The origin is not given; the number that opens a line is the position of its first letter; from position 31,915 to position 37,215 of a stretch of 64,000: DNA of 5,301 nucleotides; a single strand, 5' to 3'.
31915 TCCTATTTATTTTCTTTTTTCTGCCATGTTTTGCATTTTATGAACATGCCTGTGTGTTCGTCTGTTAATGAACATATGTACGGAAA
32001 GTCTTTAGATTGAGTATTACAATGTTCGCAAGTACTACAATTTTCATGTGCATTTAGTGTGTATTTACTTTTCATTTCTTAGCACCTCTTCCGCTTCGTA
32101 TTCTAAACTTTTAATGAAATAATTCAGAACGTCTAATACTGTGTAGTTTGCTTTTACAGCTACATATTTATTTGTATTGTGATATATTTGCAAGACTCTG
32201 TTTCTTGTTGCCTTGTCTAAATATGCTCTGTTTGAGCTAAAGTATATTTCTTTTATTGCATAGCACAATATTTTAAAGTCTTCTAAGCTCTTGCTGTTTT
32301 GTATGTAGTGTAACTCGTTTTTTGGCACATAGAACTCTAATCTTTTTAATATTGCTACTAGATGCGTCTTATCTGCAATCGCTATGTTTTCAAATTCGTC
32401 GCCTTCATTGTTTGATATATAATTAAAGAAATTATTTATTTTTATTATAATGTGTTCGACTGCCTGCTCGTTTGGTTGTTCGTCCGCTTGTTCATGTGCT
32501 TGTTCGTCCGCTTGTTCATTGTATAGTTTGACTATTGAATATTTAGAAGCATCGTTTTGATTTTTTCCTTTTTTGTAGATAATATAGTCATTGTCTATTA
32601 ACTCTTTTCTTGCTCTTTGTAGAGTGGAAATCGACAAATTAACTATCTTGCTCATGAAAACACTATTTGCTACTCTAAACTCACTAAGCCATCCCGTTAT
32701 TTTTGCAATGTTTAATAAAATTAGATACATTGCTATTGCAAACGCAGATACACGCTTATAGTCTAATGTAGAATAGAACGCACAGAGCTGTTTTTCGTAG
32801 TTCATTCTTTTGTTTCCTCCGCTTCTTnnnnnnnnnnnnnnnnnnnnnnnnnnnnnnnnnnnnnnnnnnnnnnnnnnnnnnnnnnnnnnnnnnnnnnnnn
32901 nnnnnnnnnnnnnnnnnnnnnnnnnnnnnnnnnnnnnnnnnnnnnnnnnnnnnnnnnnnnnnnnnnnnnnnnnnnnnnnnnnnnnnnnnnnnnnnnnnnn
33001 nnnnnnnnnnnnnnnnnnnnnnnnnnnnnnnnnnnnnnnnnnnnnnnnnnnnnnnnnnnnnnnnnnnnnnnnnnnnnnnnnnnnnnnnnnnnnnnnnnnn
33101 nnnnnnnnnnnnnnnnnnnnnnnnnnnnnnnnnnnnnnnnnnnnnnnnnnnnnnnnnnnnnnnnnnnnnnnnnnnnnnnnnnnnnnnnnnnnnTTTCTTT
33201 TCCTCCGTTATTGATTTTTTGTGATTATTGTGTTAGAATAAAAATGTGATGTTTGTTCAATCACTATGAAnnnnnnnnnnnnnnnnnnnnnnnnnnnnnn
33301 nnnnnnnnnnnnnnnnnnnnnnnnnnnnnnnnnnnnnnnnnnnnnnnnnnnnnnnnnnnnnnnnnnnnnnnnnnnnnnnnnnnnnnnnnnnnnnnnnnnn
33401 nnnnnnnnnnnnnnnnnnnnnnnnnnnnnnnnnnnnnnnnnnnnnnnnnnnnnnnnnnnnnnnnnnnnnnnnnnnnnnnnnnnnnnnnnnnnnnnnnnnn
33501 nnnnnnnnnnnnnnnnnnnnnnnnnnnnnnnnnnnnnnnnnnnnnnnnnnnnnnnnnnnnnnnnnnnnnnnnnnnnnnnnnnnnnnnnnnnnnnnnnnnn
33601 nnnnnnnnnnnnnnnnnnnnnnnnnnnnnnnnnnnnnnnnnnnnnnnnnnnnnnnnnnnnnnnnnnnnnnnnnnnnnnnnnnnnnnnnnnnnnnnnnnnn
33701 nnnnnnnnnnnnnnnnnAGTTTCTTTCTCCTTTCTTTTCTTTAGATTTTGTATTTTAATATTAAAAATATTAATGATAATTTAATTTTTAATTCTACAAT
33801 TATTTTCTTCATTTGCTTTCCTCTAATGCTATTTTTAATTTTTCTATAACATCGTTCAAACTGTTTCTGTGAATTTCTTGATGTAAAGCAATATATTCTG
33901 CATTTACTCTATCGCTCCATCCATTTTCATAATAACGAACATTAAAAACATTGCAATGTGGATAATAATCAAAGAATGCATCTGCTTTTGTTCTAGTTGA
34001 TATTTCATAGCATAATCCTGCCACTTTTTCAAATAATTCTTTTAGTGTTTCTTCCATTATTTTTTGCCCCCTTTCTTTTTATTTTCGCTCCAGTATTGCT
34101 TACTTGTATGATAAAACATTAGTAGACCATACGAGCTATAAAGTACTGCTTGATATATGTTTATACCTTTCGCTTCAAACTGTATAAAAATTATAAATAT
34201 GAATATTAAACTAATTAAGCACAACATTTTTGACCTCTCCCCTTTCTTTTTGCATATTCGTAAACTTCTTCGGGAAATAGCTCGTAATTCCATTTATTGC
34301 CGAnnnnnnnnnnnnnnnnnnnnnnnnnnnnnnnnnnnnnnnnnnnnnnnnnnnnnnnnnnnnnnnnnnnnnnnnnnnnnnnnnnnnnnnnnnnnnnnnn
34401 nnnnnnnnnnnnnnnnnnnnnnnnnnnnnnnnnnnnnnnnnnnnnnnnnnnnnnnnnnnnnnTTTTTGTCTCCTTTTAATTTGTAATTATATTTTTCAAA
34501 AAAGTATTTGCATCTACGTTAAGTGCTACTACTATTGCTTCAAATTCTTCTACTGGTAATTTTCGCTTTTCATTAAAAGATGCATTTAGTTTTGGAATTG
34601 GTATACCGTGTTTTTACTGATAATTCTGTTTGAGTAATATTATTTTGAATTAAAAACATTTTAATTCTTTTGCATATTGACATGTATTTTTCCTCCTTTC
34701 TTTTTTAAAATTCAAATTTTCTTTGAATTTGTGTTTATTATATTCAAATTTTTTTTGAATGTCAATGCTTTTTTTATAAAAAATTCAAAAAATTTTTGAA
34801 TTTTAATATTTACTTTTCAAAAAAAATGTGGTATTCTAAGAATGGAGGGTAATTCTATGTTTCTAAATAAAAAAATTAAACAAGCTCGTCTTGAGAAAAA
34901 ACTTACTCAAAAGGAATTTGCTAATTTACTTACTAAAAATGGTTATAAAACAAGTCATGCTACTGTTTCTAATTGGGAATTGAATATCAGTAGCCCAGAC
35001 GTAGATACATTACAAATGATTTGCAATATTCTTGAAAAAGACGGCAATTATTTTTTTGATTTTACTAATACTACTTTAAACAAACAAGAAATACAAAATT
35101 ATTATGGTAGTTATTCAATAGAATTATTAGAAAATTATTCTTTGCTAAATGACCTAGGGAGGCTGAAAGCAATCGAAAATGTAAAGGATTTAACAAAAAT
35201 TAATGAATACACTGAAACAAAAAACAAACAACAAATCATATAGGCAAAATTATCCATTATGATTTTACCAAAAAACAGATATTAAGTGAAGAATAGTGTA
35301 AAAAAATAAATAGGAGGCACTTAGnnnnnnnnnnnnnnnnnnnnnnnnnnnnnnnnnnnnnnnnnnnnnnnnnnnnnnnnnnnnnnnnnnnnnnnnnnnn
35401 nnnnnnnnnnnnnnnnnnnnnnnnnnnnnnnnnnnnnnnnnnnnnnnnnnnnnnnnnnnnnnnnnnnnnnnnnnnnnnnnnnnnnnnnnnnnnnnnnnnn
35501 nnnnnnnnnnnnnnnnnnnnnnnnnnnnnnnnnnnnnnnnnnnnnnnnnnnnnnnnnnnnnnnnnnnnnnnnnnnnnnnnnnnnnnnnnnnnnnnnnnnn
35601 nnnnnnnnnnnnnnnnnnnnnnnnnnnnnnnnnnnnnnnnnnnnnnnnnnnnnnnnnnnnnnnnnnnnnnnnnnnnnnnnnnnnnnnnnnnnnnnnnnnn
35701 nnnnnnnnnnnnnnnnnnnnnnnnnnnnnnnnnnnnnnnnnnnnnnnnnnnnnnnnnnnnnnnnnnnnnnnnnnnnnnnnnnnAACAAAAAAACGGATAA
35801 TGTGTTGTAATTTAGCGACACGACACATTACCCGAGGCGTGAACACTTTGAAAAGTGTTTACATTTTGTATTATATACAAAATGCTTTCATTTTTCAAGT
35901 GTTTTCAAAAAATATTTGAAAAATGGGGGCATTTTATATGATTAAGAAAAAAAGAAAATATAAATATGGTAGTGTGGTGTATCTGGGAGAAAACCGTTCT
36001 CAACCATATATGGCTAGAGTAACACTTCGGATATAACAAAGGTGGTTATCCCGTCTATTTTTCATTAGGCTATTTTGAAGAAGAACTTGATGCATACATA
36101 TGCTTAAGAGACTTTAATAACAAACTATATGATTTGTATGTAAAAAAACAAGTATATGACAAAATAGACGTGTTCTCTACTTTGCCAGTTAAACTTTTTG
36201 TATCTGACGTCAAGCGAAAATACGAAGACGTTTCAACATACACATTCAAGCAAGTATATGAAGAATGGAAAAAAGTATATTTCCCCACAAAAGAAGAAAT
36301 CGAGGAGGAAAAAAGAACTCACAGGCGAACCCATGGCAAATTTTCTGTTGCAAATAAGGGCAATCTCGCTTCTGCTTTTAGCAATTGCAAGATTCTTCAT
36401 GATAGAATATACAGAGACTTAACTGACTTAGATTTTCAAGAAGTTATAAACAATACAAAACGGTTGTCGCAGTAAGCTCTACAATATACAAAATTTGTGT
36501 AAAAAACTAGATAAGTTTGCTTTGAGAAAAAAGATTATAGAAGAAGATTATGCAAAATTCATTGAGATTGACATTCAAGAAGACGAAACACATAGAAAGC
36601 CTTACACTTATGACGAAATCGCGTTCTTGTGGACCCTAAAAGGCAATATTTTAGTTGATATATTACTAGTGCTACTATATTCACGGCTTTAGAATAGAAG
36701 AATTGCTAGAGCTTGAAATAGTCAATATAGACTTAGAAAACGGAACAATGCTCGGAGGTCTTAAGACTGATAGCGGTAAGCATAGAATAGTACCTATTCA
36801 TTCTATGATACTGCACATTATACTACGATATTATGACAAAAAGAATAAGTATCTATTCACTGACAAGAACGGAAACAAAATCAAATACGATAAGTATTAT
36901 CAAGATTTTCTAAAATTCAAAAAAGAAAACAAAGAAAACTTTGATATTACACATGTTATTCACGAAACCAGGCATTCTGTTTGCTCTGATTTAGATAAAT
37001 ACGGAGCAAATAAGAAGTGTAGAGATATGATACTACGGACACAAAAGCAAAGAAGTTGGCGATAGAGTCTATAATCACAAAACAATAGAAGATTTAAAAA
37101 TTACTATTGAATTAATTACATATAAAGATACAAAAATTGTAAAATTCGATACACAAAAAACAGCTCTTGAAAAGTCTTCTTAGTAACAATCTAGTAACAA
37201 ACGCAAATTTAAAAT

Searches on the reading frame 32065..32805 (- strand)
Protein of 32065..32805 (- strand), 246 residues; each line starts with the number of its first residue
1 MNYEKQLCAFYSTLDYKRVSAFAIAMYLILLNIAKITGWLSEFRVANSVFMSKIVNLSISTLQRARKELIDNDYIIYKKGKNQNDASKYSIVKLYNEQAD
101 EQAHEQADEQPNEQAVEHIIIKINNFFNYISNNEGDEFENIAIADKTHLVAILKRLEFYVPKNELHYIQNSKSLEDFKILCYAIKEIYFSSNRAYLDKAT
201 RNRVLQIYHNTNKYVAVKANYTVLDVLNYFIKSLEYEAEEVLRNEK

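Call 3: search_protein_families(library=pfam, proteins=[window:32065-32805:-], max_evalue=1)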
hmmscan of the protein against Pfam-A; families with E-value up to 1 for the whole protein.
window:32065-32805:- (246 aa): 3 families
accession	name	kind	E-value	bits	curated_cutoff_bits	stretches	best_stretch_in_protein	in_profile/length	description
PF08665.17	PglZ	-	0.0024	18.3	25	1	72-136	97-162/179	PglZ domain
PF13730.12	HTH_36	-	0.021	15.1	25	1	51-75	31-55/55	Helix-turn-helix domain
PF13412.12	HTH_24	-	0.049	13.6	21.9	1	52-75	24-47/48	Winged helix-turn-helix DNA-binding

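Call 4: search_protein_families(library=phrogs, proteins=[window:32065-32805:-], max_evalue=0.01)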
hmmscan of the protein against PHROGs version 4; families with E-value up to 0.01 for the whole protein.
window:32065-32805:- (246 aa): 6 families
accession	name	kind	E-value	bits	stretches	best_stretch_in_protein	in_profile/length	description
phrog_19658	-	DNA, RNA and nucleotide metabolism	6e-14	53.2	1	1-113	1-107/283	replication initiation protein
phrog_186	-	DNA, RNA and nucleotide metabolism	3.6e-05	24.6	1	9-186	28-211/308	DnaD-like helicase loader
phrog_23776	-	unknown function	0.00027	21.5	1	6-92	6-91/280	-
phrog_428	-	DNA, RNA and nucleotide metabolism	0.00084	19.6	1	50-138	132-217/455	replication initiation protein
phrog_270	-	DNA, RNA and nucleotide metabolism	0.0022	18.4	1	52-112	74-137/383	replication initiation protein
phrog_678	-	DNA, RNA and nucleotide metabolism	0.0035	17.9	1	28-98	55-141/346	replication initiation O-like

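Call 5: search_protein_families(library=ncbifam, proteins=[window:32065-32805:-], max_evalue=1)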
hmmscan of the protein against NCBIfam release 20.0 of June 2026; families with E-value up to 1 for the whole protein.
window:32065-32805:- (246 aa): 1 family
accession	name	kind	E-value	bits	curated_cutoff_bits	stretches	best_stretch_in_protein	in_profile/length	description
NF041587.1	YmgF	equivalog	0.027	14.5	100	1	14-70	12-66/72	cell division-associated protein YmgF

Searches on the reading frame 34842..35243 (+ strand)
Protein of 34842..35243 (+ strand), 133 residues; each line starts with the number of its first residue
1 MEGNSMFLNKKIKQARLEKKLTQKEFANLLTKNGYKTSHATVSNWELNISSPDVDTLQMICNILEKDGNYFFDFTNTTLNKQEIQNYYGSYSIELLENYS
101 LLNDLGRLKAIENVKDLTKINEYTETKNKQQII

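Call 3: search_protein_families(library=pfam, proteins=[window:34842-35243:+], max_evalue=1)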
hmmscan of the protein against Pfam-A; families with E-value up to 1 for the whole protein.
window:34842-35243:+ (133 aa): 4 families
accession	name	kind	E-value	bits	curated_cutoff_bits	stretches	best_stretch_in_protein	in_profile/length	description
PF01381.28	HTH_3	-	1.3e-09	38.3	23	1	12-70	1-54/55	Helix-turn-helix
PF12844.13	HTH_19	-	0.0001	22.6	30.2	1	10-72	2-59/64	Helix-turn-helix domain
PF01316.27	Arg_repressor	-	0.046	13.9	27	1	11-43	9-42/70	Arginine repressor, DNA binding domain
PF13443.12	HTH_26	-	0.047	14.4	22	1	11-65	1-51/63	Cro/C1-type HTH DNA-binding domain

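Call 4: search_protein_families(library=phrogs, proteins=[window:34842-35243:+], max_evalue=0.01)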
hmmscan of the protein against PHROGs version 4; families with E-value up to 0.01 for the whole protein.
window:34842-35243:+ (133 aa): 9 families
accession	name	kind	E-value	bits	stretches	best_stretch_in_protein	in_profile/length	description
phrog_3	-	transcription regulation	9.2e-14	53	1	4-90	85-164/430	transcriptional repressor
phrog_8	-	transcription regulation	4.2e-12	47.2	1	4-112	73-150/346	transcriptional regulator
phrog_2967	-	transcription regulation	9.6e-10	39.4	1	8-84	11-83/225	transcriptional regulator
phrog_4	-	transcription regulation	3.3e-07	30.6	1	6-82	135-202/400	transcriptional repressor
phrog_2439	-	transcription regulation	3.3e-05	23.9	1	4-82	4-75/367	transcriptional regulator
phrog_2104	-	unknown function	4.8e-05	24.5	1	8-69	40-95/103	-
phrog_7950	-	transcription regulation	5.2e-05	24.2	1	4-51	4-46/68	transcriptional repressor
phrog_7645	-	unknown function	0.00023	22.6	1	6-88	1-78/109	-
phrog_1373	-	transcription regulation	0.0013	19.7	1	8-67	64-118/166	transcriptional regulator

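Call 76: search_protein_families(library=ncbifam, proteins=[window:34842-35243:+], max_evalue=0.01)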
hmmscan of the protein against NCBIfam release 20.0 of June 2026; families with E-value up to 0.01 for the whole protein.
window:34842-35243:+ (133 aa): 4 families
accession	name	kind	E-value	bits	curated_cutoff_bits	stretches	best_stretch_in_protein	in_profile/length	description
NF007257.0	PRK09706.1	subfamily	0.00024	20.9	101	1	7-68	5-61/135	transcriptional repressor DicA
NF041951.1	phage_RstR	subfamily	0.00045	20.5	80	1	6-65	1-55/108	RstR family transcriptional repressor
NF041575.1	antitoxPezA_Strep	equivalog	0.0018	18.2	290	1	9-99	3-85/158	type II toxin-antitoxin system antitoxin PezA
TIGR03830.1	CxxCG_CxxCG_HTH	subfamily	0.0046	16.7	61.8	1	7-66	65-118/127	type II TA system antitoxin MqsA family protein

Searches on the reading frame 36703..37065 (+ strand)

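Call 18: search_protein_families(library=pfam, proteins=[window:36703-37065:+], max_evalue=0.001)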
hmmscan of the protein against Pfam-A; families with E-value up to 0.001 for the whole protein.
window:36703-37065:+ (120 aa): 1 family
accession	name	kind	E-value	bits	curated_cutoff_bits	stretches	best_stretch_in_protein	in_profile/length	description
PF00589.27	Phage_integrase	-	8e-10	39.2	27.1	1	2-104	42-147/172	Phage integrase family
